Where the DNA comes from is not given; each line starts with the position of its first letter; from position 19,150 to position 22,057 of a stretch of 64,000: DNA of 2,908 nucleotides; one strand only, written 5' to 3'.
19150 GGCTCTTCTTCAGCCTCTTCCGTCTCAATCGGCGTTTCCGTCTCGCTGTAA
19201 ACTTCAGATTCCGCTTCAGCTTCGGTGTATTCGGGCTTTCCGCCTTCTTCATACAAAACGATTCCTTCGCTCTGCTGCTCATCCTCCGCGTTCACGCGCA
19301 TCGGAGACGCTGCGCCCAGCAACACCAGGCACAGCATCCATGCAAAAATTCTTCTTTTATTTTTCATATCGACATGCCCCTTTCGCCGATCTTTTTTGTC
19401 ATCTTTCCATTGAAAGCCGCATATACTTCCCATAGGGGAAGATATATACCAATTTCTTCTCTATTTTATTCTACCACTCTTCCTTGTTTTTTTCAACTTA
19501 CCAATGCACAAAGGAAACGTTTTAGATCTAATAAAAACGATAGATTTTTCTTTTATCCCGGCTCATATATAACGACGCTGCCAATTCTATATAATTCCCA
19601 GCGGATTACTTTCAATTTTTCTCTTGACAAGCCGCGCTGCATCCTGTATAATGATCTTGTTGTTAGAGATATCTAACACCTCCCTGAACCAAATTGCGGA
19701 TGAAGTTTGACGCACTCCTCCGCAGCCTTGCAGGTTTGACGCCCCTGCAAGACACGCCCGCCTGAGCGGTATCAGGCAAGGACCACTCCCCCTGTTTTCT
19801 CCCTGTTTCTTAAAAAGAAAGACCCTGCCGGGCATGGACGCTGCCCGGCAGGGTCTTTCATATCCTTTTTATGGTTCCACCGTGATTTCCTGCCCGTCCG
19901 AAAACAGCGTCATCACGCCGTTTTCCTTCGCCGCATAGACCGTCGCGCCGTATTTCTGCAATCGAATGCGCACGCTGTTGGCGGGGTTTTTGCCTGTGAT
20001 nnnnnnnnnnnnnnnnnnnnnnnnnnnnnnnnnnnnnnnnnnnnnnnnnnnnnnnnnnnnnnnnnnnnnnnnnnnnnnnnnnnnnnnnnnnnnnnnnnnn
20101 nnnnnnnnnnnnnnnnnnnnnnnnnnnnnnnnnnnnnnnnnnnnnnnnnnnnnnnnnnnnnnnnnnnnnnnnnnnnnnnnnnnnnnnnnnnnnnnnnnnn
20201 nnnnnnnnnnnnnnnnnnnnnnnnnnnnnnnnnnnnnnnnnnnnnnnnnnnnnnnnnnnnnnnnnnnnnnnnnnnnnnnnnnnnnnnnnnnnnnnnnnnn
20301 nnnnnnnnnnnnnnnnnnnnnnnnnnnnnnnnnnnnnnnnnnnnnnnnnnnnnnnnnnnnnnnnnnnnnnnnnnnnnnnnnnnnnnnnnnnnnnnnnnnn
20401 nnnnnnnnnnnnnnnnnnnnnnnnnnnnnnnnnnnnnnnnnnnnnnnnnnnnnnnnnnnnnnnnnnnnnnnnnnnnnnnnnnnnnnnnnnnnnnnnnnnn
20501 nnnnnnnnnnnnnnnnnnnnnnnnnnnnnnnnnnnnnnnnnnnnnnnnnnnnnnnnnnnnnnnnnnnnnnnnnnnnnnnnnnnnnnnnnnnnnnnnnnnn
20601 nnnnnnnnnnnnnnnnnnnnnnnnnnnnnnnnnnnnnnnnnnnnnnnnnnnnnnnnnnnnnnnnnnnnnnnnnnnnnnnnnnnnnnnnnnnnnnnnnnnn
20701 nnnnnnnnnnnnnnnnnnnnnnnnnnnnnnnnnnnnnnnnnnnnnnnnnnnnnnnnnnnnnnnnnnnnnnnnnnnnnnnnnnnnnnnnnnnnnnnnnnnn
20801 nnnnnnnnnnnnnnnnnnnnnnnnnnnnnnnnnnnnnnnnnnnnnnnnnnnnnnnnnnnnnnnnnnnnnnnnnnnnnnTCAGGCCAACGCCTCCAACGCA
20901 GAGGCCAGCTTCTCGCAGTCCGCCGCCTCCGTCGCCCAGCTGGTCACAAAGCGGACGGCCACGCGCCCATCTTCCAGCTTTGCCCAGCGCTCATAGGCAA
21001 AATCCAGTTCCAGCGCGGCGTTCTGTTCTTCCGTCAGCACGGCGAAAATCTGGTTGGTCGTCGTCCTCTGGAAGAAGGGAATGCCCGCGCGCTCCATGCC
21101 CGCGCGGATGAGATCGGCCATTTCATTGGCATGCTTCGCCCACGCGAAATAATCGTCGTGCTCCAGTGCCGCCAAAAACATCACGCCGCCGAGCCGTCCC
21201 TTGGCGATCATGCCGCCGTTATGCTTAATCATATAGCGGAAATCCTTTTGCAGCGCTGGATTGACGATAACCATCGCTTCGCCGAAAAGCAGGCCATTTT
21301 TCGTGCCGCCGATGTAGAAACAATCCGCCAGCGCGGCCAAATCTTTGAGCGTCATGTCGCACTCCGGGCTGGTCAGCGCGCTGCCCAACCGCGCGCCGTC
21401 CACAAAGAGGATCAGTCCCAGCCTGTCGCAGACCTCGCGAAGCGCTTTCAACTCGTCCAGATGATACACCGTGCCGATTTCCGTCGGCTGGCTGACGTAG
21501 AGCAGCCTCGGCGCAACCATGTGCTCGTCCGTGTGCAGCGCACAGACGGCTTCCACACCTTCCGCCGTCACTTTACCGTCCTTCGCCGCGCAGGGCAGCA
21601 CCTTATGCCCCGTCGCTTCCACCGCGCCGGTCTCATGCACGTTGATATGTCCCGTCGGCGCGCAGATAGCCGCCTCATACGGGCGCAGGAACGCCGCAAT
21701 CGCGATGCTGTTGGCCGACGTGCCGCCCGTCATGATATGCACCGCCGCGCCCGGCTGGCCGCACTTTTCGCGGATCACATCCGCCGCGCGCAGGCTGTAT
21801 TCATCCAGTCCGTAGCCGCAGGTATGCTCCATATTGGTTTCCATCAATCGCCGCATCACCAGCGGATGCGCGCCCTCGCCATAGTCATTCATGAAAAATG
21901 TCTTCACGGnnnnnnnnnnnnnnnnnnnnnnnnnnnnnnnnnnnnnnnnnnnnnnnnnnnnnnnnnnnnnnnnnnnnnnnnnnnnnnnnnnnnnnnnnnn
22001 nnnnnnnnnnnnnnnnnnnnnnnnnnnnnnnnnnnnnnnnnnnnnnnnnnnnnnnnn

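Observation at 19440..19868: Orphan consensus promoter plus perfect intrinsic terminator: candidate ~200-nt sRNA in an AT-rich island between convergent operons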

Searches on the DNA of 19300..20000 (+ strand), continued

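Call 52: search_with_rna_model(model_id=R1, sources=[L028, L029, L030], max_evalue=1, filters=off, show_alignments=3)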
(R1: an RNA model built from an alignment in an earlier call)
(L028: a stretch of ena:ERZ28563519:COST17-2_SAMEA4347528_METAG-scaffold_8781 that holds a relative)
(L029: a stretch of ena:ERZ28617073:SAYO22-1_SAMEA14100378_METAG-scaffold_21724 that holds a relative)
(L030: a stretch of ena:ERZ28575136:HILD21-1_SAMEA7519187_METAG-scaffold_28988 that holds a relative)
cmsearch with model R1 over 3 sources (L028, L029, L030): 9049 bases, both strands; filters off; matches with E-value up to 1: 12.
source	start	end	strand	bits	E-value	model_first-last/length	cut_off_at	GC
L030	1753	1971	-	231.8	8.6e-57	1-208/208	no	0.57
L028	2110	2328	-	228.1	6.8e-56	1-208/208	no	0.58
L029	1268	1486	-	228.1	6.8e-56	1-208/208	no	0.58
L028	2116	2159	+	28.5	1.2e-06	160-202/208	no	0.66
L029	1274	1317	+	28.5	1.2e-06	160-202/208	no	0.66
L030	1759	1802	+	28.5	1.2e-06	160-202/208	no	0.66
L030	1952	1969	+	7.3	0.21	3-20/208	no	0.28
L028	2236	2260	+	5.6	0.56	69-93/208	no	0.64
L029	1394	1418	+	5.6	0.56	69-93/208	no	0.64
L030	1879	1903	+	5.6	0.56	69-93/208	no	0.64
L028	2307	2348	+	5.4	0.64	1-208/208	no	0.31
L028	988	1035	-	4.7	0.9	68-119/208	no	0.69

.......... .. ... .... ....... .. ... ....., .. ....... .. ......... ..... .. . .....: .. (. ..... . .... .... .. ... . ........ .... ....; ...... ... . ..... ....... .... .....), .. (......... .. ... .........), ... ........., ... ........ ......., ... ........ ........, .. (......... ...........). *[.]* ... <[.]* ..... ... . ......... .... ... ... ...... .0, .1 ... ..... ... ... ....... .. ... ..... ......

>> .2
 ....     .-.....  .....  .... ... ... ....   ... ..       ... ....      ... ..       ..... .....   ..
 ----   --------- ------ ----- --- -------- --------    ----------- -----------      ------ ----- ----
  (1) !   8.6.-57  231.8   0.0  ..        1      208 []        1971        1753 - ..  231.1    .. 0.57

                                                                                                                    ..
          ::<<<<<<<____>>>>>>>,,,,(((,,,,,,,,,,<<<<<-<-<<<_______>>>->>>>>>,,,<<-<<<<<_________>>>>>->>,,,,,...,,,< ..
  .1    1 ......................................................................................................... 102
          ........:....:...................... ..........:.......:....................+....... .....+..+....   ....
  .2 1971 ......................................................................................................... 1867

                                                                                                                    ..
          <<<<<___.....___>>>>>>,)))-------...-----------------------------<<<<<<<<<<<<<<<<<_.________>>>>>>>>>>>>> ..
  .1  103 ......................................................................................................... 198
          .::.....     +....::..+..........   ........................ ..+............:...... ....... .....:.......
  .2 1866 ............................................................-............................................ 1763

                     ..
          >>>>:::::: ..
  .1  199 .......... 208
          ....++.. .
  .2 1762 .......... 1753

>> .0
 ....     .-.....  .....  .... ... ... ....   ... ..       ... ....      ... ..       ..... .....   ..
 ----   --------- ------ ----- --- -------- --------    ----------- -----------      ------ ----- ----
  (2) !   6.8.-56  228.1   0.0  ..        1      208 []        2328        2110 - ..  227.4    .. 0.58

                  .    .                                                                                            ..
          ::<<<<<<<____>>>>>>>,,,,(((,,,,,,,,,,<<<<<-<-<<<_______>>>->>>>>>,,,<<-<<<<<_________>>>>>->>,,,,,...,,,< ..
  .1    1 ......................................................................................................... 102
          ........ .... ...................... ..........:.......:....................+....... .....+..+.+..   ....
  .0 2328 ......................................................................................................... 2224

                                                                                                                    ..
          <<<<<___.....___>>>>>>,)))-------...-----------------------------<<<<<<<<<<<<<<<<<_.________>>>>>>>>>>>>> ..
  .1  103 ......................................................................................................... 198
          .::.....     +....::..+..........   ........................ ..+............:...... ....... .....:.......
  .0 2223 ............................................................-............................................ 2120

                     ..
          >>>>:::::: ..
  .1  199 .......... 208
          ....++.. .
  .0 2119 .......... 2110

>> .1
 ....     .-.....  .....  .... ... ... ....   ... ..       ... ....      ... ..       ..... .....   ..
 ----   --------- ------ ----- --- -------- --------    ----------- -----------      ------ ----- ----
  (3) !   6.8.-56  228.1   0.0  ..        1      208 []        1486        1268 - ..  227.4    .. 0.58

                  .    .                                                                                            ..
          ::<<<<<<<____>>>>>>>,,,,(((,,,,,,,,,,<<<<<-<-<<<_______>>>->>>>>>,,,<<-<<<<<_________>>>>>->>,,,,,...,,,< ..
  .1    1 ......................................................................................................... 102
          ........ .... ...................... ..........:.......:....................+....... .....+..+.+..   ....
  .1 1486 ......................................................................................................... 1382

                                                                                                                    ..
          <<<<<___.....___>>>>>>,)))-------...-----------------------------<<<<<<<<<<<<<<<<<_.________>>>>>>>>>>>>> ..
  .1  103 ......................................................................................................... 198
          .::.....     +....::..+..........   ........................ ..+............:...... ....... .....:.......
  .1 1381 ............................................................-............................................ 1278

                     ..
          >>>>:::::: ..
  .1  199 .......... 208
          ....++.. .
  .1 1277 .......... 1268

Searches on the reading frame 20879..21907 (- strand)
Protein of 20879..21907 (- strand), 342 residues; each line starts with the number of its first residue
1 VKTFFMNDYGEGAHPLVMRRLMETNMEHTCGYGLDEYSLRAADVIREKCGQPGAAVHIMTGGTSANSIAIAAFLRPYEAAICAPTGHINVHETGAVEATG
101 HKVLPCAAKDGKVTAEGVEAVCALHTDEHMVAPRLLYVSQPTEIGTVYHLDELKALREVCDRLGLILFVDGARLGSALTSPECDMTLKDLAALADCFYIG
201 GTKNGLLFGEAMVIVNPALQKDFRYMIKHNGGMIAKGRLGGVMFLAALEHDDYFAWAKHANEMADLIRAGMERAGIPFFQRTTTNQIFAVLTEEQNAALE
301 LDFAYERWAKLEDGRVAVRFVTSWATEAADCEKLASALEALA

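Call 10: search_protein_families(library=pfam, proteins=[window:20879-21907:-])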
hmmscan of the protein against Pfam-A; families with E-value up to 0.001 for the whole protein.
window:20879-21907:- (342 aa): 3 families
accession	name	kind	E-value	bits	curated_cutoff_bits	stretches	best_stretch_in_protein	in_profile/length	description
PF01212.27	Beta_elim_lyase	-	1.8e-34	119.8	27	1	18-292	15-286/288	Beta-eliminating lyase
PF00155.27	Aminotran_1_2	-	1.8e-05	24.6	19.7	1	55-181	68-196/361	Aminotransferase class I and II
PF00282.25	Pyridoxal_deC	-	0.00017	20.9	27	1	80-206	148-269/375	Pyridoxal-dependent decarboxylase conserved domain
